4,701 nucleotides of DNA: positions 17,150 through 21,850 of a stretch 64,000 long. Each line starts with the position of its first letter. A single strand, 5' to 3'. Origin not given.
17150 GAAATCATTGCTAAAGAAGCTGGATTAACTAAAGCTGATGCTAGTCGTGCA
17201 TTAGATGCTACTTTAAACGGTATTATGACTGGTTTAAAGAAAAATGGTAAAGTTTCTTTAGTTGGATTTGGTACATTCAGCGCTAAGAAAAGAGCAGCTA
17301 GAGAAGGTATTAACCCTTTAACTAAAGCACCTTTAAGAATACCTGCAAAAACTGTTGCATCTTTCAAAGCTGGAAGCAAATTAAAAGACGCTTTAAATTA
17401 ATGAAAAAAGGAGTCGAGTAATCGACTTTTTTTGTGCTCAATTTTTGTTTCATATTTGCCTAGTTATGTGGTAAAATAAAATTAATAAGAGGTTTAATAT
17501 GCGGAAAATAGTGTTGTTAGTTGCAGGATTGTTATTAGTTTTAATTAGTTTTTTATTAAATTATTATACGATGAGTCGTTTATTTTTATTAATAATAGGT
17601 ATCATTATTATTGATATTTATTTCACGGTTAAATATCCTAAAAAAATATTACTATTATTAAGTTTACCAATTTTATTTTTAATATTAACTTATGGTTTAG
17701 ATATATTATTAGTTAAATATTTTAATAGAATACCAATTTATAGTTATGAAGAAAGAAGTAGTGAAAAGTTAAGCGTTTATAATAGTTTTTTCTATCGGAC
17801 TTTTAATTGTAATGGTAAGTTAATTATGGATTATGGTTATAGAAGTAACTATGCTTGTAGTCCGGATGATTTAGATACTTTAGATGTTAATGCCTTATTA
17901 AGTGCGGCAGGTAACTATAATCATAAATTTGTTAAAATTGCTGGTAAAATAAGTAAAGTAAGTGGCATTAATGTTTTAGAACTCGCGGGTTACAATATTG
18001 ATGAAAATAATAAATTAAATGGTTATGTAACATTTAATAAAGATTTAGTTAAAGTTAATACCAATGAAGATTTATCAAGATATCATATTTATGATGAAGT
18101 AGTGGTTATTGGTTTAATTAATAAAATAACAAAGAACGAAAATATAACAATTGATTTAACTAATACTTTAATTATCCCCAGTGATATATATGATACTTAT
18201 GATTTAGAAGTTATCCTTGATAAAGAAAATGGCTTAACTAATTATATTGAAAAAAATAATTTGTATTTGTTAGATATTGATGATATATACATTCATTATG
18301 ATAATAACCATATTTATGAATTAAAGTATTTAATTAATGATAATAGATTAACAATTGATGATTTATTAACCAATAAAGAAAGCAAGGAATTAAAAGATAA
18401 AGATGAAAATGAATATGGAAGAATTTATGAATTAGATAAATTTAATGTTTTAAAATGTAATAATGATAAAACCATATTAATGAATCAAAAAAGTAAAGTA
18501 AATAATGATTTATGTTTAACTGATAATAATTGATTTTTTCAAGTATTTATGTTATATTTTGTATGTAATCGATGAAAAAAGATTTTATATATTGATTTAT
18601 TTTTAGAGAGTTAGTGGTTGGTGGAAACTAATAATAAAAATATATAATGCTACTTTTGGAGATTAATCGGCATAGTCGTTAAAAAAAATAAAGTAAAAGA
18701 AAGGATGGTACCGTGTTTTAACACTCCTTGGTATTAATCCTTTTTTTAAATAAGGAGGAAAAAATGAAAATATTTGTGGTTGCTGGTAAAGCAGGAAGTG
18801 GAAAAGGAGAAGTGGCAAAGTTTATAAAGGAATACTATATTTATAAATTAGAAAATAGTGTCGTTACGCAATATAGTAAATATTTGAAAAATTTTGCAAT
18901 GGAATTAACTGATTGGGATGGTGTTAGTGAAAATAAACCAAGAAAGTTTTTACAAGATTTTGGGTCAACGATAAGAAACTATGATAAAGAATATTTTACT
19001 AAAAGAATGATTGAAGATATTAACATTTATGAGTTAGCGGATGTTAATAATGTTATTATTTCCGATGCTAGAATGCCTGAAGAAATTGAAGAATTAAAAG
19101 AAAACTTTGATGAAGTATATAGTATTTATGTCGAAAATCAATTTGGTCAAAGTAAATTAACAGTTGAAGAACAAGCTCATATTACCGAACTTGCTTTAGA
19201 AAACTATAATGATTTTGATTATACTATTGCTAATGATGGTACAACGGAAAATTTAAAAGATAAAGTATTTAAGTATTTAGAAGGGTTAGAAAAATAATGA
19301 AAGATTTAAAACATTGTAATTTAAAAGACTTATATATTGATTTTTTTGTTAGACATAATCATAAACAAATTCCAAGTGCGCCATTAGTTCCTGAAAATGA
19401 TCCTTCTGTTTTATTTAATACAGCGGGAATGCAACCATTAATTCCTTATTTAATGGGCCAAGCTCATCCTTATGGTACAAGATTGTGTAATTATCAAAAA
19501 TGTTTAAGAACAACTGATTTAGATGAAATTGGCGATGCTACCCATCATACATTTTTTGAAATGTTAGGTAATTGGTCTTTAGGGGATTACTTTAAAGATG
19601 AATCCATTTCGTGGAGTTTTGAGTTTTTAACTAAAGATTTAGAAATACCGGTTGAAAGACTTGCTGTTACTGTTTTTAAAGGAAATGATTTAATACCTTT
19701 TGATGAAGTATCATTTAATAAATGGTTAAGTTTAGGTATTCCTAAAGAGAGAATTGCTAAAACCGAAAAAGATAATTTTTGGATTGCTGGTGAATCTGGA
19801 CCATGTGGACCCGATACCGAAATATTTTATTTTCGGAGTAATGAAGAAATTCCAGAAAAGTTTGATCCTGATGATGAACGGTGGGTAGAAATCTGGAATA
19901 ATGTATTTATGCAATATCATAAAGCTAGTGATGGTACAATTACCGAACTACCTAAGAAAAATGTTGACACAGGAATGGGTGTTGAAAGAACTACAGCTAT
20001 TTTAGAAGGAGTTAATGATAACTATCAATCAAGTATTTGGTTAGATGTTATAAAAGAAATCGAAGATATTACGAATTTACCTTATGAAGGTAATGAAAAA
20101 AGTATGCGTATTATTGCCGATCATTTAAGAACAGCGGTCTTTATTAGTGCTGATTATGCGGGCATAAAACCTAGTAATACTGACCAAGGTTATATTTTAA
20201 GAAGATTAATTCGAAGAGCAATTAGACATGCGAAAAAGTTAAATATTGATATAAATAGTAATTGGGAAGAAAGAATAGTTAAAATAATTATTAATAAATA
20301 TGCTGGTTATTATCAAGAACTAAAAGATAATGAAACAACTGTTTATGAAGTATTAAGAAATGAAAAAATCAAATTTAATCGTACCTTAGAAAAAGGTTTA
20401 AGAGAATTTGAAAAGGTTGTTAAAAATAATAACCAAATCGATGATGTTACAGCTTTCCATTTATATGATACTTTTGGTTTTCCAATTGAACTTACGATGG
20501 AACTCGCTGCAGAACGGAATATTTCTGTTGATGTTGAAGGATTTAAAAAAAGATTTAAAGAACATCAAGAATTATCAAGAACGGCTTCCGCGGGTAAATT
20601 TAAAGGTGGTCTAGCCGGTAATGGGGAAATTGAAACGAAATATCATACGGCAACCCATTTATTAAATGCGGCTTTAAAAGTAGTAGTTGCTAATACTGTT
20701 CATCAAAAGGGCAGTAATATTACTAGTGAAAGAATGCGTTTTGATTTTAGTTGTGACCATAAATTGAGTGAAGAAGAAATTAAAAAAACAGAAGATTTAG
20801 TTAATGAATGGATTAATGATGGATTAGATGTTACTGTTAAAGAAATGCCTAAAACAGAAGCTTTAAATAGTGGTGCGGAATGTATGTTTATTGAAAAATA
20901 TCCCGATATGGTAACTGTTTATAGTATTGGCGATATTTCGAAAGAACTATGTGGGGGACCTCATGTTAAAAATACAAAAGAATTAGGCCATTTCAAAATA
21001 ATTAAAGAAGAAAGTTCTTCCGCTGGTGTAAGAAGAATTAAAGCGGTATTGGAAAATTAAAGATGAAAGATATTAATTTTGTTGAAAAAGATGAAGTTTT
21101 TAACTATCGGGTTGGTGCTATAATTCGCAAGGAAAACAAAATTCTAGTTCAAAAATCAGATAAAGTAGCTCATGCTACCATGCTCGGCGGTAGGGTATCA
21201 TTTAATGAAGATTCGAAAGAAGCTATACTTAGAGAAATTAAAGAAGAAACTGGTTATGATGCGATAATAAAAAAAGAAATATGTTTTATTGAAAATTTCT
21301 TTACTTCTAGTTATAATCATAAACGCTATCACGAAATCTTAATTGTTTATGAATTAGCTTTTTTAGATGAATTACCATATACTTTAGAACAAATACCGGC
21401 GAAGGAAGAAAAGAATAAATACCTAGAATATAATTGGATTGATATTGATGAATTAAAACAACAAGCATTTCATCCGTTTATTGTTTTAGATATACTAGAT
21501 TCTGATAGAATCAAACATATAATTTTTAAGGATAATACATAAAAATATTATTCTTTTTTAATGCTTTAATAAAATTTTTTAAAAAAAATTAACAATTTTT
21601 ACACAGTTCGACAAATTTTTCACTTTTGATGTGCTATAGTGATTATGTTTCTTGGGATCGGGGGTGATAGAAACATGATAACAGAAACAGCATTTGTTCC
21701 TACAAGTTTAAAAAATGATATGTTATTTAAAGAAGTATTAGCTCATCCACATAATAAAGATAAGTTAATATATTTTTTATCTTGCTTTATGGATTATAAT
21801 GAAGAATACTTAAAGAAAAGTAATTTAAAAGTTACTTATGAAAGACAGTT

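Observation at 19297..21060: Compact 587-aa alanyl-tRNA synthetase lacking the C-Ala domain, co-arranged with a dNMP-kinase-like gene and a NUDIX gene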

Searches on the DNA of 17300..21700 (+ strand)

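Call 22: search_rna_families(source=window, start=17300, end=21700, threshold=evalue, max_evalue=1)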
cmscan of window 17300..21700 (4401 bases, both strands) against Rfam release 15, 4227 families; matches with E-value up to 1: 1.
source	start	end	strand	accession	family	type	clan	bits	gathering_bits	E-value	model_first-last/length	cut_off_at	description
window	17339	17432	+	RF01394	isrK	Gene; sRNA;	-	18.9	50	0.71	1-77/77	no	isrK Hfq binding RNA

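Call 46: search_rna_families(sources=[L001, L025, L011, L019, L022, L069, L074], threshold=gathering)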
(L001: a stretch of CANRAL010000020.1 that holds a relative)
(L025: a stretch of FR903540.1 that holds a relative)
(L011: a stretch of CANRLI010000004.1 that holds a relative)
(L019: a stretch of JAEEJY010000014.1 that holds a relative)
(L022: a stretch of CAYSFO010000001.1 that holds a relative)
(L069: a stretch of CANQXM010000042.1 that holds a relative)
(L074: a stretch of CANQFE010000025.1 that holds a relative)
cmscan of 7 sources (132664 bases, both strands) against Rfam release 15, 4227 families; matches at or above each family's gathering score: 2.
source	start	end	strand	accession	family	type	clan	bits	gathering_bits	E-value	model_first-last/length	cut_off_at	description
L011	20689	20873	+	RF00230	T-box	Cis-reg; leader;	-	128.1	93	9.1e-28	1-219/219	no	T-box leader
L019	9225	9405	+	RF00230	T-box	Cis-reg; leader;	-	97.7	93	6.2e-20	1-219/219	no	T-box leader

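Call 48: search_rna_families(source=L019, start=9000, end=9600, threshold=gathering, show_alignments=1)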
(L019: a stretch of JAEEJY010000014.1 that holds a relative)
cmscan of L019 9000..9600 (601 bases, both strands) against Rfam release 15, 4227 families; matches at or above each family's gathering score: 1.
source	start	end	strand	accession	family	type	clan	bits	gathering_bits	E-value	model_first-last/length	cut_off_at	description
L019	9225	9405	+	RF00230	T-box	Cis-reg; leader;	-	97.7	93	2.8e-22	1-219/219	no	T-box leader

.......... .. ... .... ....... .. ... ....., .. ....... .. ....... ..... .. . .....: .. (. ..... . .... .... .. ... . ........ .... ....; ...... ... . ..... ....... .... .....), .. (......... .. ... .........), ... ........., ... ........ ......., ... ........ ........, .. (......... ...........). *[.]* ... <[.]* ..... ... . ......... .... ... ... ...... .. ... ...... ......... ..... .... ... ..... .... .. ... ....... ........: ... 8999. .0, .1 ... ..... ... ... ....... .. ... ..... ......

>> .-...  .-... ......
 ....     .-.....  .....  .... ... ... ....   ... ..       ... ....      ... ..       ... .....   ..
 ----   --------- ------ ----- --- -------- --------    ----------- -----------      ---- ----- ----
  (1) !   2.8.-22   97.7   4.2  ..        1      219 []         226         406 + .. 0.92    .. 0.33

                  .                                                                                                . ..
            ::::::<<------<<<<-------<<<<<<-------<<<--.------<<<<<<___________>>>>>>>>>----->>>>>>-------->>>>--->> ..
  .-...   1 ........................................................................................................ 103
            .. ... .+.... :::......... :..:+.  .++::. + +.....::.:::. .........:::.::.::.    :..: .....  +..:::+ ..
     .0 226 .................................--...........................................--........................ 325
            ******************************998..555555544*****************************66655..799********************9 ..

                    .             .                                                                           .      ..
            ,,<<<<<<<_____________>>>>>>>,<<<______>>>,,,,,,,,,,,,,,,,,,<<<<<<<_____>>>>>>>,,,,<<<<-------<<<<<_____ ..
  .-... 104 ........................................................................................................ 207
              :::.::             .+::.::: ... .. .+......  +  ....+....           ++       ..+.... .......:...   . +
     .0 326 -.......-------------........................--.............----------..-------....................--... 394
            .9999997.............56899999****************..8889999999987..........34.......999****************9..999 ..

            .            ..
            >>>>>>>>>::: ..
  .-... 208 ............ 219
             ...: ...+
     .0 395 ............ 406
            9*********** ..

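Call 53: search_rna_families(source=window, start=18540, end=18770, threshold=evalue, max_evalue=10, show_alignments=1)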
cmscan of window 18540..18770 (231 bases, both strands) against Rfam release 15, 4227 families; matches with E-value up to 10: 14.
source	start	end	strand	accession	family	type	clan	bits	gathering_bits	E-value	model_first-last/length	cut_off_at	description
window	18563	18731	+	RF00230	T-box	Cis-reg; leader;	-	60.9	93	3.2e-13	1-219/219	no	T-box leader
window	18642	18753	+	RF01606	plasmodium_snoR31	Gene; snRNA; snoRNA; HACA-box;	-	22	60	0.67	1-145/145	no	small nucleolar RNA snoR31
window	18595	18723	+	RF02447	SpR19_sRNA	Gene; sRNA;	-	21.9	79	0.07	1-123/123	no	Streptococcus sRNA SpR19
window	18623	18727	+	RF02446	SpR18_sRNA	Gene; sRNA;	-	21.4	60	0.9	1-132/132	no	Streptococcus sRNA SpR18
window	18694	18751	+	RF03378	mir-7398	Gene; miRNA;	-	17.4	44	0.54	1-60/60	no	mir-7398 microRNA precursor family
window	18708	18764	+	RF02948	cow-rumen-4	Gene; sRNA;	-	16.9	48.5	2.2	1-64/64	no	cow-rumen-4 RNA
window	18655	18744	+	RF02083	OrzO-P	Gene; antitoxin;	-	16.6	60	2.2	1-76/76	no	OrzO-P RNA antitoxin family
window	18698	18749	+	RF04343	Plastid-psbA-2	Cis-reg;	CL00153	15.6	55.8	2.2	1-60/60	no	Plastid-psbA-2 3UTR RNA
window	18667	18750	+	RF00113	SIB_RNA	Gene; antitoxin;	-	15.1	56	1.1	1-147/147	no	Short Intergenic Abundant RNA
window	18676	18745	+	RF00112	CyaR_RyeE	Gene; sRNA;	-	13.5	47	8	1-85/85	no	CyaR/Rye RNA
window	18636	18728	-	RF01456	VrrA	Gene; antisense;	-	12.8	50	8.5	1-140/140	no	Vibrio regulatory RNA of OmpA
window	18660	18722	-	RF04328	snR107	Gene; snRNA; snoRNA; CD-box;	-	12.7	44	7.8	1-118/118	no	Fungal C/D box small nucleolar RNA 107 family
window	18694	18770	-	RF01460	rliH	Gene; sRNA;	-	12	100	0.2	358-429/429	5'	Listeria sRNA rliH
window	18652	18755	+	RF00420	SNORA61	Gene; snRNA; snoRNA; HACA-box;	-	11.3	74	9.7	1-132/132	no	Small nucleolar RNA SNORA61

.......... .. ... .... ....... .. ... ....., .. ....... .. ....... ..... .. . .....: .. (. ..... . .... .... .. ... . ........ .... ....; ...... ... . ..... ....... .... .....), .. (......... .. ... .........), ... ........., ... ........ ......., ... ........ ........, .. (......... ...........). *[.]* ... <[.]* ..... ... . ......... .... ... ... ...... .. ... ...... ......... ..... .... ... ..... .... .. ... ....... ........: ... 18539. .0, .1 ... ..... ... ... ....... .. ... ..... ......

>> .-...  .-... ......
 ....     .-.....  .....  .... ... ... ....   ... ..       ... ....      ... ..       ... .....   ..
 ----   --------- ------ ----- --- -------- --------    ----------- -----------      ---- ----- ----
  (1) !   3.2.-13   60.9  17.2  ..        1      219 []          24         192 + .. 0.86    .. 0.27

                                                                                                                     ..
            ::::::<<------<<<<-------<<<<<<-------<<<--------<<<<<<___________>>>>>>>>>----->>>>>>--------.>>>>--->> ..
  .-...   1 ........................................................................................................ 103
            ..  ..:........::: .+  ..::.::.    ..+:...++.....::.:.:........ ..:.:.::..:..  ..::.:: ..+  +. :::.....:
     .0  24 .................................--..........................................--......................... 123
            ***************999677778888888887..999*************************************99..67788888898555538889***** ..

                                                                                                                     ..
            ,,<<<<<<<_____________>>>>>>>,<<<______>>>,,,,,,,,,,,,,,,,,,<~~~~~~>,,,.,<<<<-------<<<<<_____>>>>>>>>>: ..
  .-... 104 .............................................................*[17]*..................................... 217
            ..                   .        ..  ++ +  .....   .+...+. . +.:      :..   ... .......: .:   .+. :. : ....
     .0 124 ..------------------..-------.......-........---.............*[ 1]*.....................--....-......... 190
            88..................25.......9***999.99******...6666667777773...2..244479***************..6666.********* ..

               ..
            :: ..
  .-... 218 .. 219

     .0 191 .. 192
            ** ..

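Call 54: build_rna_model(alignment_id=A2)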
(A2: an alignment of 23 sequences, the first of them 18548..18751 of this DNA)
Model R1 built from alignment A2 (23 sequences, 242 columns); structure: RNAalifold consensus.
model positions 202; base pairs 15; branch points 1; effective number of sequences 4.96; information 0.59 bits per position. Calibrated on 0.2 Mb of random sequence (short: E-values are rough).
structure used (alignment columns):
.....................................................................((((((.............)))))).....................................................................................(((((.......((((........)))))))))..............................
